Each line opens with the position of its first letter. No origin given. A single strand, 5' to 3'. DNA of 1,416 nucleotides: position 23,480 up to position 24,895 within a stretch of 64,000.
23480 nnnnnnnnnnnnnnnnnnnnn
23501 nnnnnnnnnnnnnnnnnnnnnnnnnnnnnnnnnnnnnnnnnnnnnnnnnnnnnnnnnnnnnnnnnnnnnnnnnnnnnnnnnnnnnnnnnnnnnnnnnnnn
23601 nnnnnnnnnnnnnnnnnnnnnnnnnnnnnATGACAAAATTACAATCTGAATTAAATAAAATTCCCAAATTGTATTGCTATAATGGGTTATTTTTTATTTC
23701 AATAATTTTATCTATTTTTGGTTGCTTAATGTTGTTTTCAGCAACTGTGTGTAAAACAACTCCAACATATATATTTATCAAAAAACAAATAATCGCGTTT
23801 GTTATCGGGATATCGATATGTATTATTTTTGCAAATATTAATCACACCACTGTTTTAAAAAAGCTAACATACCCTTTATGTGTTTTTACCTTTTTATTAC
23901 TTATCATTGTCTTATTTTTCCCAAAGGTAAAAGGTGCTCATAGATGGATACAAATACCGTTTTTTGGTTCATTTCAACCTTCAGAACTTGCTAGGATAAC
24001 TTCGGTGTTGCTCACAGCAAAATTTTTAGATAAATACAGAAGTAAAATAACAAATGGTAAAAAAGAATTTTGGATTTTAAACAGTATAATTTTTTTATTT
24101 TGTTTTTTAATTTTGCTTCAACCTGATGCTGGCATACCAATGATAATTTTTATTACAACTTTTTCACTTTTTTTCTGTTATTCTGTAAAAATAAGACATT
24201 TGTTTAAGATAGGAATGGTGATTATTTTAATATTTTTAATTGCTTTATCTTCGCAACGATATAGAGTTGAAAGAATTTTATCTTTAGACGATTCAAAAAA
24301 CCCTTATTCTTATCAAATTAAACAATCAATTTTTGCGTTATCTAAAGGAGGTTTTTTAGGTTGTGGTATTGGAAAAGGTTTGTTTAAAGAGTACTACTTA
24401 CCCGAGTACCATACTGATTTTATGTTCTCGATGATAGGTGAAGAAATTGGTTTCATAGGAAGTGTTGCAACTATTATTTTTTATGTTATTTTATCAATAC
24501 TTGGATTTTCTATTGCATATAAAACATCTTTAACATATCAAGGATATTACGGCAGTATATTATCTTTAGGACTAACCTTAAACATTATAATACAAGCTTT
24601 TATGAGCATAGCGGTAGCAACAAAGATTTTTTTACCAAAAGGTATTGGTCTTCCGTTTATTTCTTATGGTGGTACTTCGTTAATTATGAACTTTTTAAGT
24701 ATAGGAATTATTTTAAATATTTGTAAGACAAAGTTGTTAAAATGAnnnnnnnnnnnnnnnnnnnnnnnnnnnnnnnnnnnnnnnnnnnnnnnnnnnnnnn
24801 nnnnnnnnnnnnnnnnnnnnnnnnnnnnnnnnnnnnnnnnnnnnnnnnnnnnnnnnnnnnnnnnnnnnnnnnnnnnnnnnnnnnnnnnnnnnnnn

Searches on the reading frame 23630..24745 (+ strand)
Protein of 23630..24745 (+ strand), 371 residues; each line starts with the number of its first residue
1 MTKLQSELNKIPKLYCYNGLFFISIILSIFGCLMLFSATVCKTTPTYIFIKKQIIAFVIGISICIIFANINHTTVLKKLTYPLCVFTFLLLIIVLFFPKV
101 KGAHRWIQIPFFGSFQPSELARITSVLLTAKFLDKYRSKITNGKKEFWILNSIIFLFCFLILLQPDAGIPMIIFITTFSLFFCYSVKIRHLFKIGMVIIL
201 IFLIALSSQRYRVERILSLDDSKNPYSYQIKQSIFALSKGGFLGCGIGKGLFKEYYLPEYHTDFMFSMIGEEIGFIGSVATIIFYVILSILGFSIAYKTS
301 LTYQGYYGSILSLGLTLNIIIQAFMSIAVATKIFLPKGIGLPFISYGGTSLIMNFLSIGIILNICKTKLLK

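Call 47: search_protein_families(library=pfam, proteins=[window:23630-24745:+], max_evalue=0.0001)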
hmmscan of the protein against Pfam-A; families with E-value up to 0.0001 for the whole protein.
window:23630-24745:+ (371 aa): 1 family
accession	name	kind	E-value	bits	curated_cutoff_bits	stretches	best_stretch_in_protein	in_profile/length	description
PF01098.24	FTSW_RODA_SPOVE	-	1.8e-75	254.6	26.4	1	21-366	5-352/356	Cell cycle protein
